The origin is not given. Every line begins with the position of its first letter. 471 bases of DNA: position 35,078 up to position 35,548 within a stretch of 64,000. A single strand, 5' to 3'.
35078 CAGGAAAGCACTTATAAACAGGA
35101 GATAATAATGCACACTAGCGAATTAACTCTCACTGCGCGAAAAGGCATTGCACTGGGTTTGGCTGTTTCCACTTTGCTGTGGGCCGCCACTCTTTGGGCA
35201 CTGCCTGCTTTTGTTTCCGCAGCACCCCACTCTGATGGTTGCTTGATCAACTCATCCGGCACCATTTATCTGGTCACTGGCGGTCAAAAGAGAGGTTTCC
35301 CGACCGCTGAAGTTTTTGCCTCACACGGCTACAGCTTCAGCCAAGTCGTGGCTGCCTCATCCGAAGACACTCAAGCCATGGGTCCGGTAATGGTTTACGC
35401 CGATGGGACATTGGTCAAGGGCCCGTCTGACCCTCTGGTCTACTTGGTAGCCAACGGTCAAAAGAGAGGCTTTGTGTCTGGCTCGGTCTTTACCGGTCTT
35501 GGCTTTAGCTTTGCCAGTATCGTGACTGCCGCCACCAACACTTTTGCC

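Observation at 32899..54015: Novel ~45-aa tandem module shared by three giant surface proteins and one small secreted protein; paralogous C-terminal blocks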

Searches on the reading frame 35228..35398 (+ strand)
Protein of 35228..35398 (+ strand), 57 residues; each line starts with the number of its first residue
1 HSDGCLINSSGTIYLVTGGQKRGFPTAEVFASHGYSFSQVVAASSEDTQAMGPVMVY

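Call 14: search_solved_structures(query=A1, max_evalue=10, show_alignments=3)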
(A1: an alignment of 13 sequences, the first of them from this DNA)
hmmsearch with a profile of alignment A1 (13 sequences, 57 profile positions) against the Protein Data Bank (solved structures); distinct sequences matched with E-value up to 10: 1.
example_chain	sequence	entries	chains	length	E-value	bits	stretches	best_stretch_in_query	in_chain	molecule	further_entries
3wvj_A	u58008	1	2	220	2.1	11.7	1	22-38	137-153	Beta-glucanase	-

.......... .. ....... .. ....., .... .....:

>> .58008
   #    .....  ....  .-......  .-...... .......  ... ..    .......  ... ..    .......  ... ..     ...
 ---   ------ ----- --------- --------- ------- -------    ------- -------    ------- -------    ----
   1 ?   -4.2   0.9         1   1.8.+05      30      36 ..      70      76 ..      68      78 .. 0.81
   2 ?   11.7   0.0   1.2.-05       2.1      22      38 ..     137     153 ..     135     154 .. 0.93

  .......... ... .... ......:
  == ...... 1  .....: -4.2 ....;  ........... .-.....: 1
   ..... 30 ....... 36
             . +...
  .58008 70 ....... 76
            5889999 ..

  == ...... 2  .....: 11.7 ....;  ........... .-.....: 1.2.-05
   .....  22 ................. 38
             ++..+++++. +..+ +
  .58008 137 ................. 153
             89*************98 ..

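Call 35: search_solved_structures(query=A3, max_evalue=10, show_alignments=3)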
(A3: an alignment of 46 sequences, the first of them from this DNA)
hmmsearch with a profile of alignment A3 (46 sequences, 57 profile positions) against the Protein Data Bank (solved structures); distinct sequences matched with E-value up to 10: 10.
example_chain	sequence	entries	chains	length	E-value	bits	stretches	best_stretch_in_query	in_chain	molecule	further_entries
3ww9_A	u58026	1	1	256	0.081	16.2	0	2-22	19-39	pizza6 protein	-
3wwa_A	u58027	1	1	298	0.099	15.9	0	2-22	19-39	Pizza7H protein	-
3ww8_A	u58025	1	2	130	0.14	15.5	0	2-22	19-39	Pizza3 protein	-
8vyd_A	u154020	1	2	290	0.22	14.8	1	1-19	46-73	SAM-dependent methyltransferase, UPF0020 family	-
6u7k_A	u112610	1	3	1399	0.4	14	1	23-57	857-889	Spike glycoprotein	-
9xnx_A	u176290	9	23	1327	0.83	13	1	23-57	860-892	Spike glycoprotein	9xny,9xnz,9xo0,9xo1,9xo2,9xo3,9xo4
6vv5_A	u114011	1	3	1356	0.91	12.8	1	23-57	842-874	Spike glycoprotein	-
8qe9_1A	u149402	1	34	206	1.4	12.2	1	5-48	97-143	DUF1071 domain-containing protein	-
7zph_A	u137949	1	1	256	1.8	11.9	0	2-22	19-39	Pizza6-TNK-RSH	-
7zcj_A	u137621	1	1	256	1.9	11.8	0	2-22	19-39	Pizza6-TNH-TSH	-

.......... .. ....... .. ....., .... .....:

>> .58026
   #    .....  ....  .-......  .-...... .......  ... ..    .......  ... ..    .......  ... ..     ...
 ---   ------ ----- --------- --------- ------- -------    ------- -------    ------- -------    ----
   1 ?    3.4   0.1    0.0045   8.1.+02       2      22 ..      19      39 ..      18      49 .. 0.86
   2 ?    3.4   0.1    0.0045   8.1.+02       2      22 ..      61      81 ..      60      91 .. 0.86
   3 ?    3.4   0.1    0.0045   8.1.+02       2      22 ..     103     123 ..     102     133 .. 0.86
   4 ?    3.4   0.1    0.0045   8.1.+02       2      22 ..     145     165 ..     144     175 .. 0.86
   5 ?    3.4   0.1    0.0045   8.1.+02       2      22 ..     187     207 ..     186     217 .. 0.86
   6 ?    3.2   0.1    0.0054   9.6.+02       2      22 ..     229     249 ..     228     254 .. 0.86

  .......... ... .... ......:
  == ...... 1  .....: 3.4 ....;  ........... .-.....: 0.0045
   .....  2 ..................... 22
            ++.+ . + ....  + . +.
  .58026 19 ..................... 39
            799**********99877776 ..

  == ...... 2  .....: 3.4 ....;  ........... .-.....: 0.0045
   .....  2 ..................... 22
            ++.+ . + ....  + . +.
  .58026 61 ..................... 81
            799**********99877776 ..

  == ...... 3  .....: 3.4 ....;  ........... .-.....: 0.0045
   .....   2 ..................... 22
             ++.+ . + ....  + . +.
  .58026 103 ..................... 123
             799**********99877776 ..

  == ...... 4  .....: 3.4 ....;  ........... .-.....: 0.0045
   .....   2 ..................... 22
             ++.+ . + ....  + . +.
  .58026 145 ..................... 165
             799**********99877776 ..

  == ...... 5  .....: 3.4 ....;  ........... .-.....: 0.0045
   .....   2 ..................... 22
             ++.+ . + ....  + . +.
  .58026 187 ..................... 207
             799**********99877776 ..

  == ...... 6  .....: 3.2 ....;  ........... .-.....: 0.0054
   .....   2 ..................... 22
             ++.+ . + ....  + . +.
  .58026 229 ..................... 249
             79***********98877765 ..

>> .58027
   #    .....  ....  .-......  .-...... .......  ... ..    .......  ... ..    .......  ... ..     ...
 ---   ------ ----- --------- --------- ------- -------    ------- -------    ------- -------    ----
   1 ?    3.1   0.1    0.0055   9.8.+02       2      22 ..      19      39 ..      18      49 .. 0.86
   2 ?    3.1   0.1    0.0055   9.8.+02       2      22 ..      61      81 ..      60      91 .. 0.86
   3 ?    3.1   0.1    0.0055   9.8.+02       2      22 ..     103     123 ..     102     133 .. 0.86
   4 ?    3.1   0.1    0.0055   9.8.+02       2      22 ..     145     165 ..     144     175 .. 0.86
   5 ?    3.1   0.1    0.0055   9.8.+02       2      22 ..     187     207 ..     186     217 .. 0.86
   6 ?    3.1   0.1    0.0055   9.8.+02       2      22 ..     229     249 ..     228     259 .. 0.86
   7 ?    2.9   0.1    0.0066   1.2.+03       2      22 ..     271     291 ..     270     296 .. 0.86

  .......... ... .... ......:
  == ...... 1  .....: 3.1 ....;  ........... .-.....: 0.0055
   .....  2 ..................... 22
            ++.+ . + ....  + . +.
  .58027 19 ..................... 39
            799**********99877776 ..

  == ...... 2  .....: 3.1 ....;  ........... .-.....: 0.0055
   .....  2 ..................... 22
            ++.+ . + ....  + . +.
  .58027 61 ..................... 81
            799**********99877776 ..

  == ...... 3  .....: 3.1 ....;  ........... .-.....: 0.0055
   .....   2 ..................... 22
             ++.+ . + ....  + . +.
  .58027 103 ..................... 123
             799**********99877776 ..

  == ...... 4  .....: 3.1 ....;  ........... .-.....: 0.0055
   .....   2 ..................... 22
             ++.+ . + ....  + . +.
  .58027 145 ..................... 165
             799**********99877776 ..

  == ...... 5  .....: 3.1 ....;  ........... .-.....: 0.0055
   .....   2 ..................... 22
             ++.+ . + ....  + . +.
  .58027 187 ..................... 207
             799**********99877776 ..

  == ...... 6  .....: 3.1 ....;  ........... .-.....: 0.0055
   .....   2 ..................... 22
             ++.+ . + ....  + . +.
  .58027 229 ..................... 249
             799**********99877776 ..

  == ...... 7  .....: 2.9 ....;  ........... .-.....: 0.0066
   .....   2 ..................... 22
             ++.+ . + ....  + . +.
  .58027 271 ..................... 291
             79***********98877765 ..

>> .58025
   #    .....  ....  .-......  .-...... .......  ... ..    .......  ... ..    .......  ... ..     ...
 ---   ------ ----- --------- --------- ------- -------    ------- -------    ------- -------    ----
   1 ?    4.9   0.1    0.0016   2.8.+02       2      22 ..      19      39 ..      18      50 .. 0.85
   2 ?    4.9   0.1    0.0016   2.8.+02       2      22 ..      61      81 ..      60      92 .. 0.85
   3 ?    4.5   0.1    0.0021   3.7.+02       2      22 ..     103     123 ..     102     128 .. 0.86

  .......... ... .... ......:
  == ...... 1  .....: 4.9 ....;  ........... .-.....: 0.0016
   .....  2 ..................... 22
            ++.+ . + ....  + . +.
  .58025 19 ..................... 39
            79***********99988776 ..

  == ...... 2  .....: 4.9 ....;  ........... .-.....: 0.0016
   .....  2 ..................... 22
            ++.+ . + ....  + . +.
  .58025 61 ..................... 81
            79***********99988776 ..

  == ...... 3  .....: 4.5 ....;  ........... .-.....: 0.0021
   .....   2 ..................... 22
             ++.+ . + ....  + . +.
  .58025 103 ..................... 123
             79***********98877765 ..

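Call 36: find_homologous_proteins(query=A3, max_evalue=0.001)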
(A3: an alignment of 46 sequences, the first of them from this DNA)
Query A3 (46 sequences) (57 aa, profile of the alignment): 13 proteins with E <= 0.001 among 322 candidates.
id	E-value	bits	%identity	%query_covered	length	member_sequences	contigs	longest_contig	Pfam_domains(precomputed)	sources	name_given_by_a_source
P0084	7.8e-29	117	40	74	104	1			-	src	-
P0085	1.1e-27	114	34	77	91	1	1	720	-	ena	-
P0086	1.9e-27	113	33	91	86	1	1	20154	-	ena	-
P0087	8.3e-25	104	36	74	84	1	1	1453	-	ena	-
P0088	7.2e-17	79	34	72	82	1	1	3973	-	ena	-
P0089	2.0e-16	77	27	91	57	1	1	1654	-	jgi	jgi:hypothetical protein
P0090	8.4e-13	66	36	74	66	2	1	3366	-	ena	-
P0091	3.1e-5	42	35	81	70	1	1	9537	-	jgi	-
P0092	5.4e-5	41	32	68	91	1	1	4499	-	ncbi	ncbi:MAG: hypothetical protein ACO23V_10500 [Chitinophagaceae bacterium]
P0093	5.5e-5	41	-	-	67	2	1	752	-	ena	-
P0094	1.0e-4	40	34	84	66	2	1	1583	-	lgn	-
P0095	3.1e-4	38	-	-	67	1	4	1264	-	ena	-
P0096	7.0e-4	37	35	82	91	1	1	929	-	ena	-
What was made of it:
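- Tried and rejected: find_homologous_proteins with the short module profile returned only 13 short proteins and was uninformative (call 36).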

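Call 40: search_protein_representatives(alignment_id=A3)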
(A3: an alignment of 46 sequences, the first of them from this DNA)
Query: 46 sequences, 57 profile positions. Proteins with E-value up to 0.001 (for the whole library): 5198; up to 1e-10: 2530; up to 1e-30: 502. The best 150 are listed.
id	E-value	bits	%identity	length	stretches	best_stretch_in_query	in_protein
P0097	5.9e-157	525.9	-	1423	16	1-49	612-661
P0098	7.6e-122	413.4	-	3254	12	1-48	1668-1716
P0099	4.0e-94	324.7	-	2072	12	2-48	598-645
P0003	1.6e-87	303.5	-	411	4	1-56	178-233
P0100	2.1e-86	299.9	-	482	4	1-57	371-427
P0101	5.0e-86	298.7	-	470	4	1-57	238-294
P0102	2.3e-85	296.6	-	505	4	1-57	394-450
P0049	2.4e-83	290.1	-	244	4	1-57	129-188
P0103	4.9e-83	289.2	-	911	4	1-57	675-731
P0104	7.4e-83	288.6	-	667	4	1-57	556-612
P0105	5.2e-82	285.9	-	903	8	1-56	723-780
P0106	2.1e-81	284.0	-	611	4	1-57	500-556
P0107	3.9e-81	283.1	-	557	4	1-57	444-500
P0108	7.2e-81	282.2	-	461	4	1-53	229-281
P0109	7.3e-81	282.2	-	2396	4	1-57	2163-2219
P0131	7.1e-74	259.8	-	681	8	1-55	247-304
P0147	2.6e-66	235.6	-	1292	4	1-55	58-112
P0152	4.4e-64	228.5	-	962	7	5-55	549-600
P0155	4.6e-62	222.0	-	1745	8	1-49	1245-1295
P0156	5.6e-62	221.7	-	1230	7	2-48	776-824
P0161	6.9e-60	215.0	-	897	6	2-49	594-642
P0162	1.3e-59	214.2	-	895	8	1-50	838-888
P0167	6.3e-57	205.5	-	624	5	2-55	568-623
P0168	1.0e-56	204.9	-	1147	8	1-54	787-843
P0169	2.2e-56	203.8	-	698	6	1-56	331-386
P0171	4.4e-56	202.8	-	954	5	1-55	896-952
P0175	3.4e-54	196.8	-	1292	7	1-45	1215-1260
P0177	1.5e-53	194.7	-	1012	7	3-45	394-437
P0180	7.6e-53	192.5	-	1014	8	2-48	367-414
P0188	1.8e-49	181.7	-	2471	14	6-54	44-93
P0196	4.0e-48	177.4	-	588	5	1-54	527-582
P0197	5.0e-48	177.0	-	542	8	1-53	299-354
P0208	1.5e-46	172.3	-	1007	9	3-48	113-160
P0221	7.5e-45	166.9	-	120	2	1-57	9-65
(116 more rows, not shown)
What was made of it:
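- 5,198 clusters (50% identity) carry the module, with up to 16 copies per protein (call 40). Copy number ranges from 2 to 16 (call 40), which is typical of avidity-based glycan binders.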

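Call 41: list_cluster_members(proteins=[P0097, P0098, P0099, P0105, P0109, P0147, P0188, P0131, P0221, P0208])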
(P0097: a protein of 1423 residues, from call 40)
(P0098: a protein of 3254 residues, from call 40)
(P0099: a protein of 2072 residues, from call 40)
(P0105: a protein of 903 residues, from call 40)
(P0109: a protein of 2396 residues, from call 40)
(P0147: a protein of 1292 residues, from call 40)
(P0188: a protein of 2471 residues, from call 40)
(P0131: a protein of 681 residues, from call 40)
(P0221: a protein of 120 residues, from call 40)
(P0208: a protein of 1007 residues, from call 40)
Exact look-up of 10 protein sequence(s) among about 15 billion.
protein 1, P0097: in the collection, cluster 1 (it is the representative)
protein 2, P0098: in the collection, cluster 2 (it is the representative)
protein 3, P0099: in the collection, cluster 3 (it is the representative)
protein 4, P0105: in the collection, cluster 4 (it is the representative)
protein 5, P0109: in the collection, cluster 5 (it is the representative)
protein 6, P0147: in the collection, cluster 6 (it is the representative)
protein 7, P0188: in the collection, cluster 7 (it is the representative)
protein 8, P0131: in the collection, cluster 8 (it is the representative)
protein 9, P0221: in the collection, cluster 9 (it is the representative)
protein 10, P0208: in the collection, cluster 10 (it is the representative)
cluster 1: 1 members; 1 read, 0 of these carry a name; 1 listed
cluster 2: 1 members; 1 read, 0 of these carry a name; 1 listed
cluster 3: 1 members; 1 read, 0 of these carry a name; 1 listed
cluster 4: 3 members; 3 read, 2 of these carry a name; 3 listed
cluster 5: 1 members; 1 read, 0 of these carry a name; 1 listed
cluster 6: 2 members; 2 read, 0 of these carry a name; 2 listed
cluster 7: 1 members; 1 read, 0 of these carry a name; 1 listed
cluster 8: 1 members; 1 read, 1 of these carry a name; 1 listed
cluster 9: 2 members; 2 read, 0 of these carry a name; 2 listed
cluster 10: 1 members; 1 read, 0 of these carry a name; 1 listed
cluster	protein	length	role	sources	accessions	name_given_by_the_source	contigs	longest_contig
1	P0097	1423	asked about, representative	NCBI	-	-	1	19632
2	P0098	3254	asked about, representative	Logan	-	-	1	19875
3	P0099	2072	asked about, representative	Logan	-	-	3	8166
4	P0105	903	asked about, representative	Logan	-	-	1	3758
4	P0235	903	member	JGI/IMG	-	stage II sporulation protein D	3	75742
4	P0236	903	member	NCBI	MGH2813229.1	MAG: SpoIID/LytB domain-containing protein [Actinomycetota bacterium]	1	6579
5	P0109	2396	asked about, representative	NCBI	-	-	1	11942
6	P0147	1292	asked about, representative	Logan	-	-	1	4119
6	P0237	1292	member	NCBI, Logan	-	-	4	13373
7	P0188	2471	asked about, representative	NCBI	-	-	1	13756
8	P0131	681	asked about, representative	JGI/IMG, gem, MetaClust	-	\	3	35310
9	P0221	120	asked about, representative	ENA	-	-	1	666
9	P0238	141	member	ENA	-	-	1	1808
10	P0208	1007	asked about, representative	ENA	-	-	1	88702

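Call 43: search_protein_families(library=pfam, alignment_id=A4, max_evalue=0.001)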
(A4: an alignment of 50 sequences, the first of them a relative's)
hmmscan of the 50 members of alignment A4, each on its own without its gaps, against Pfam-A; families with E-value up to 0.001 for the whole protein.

A. member 1, P0097 (1423 aa): 5 families
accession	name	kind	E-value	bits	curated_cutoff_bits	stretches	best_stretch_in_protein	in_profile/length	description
PF05108.18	T7SS_ESX1_EccB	-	4.2e-10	39.3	27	0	494-558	184-249/474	Type VII secretion system ESX-1, transport TM domain B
PF09454.15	Vps23_core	-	1.4e-08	35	26.8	0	974-1003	20-49/64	Vps23 core domain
PF12445.13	FliC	-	5.3e-05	24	23.2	0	675-695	100-120/127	Flagellin protein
PF07202.18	Tcp10_C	-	0.00019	21.5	36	0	966-974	7-15/35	T-complex protein 10 C-terminus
PF16967.11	TcfC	-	0.00041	20.3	29.4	0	605-621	11-27/68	E-set like domain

B. families by the number of members that match (of 50 scanned): 45 families (the first 25 are shown)
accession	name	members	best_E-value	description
PF08486.15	SpoIID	14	5.4e-18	Stage II sporulation protein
PF01510.30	Amidase_2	8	8.7e-18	N-acetylmuramoyl-L-alanine amidase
PF18911.6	PKD_4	5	5.5e-12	PKD domain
PF00801.26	PKD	5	4.6e-10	PKD domain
PF10342.15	Kre9_KNH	3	1.2e-12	Kre9/KNH-like N-terminal Ig-like domain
PF07705.17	CARDB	3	7.9e-06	CARDB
PF07691.17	PA14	2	1.4e-50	PA14 domain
PF01833.30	TIG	2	1e-12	IPT/TIG domain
PF05108.18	T7SS_ESX1_EccB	2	4.2e-10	Type VII secretion system ESX-1, transport TM domain B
PF19077.6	Big_13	2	4.5e-06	Bacterial Ig-like domain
PF10528.15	GLEYA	2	5.5e-06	GLEYA domain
PF00041.27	fn3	2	2.1e-05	Fibronectin type III domain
PF19078.6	Big_12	1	3.3e-58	Bacterial Ig-like domain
PF13620.12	CarboxypepD_reg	1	2.8e-47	Carboxypeptidase regulatory-like domain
PF05345.18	He_PIG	1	3.1e-35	Putative Ig domain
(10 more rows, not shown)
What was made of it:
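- Two of 50 family members pass Pfam PF05108; P0097 scores 39.3 bits against a cut-off of 27 (E 4.2e-10) (call 43). Among 50 diverse members, 14 carry SpoIID and 8 carry Amidase_2 (call 43).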

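Call 45: search_solved_structures(query=P0097, max_evalue=1, show_alignments=2)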
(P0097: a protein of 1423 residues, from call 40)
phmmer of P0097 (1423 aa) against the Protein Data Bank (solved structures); distinct sequences matched with E-value up to 1: 0.
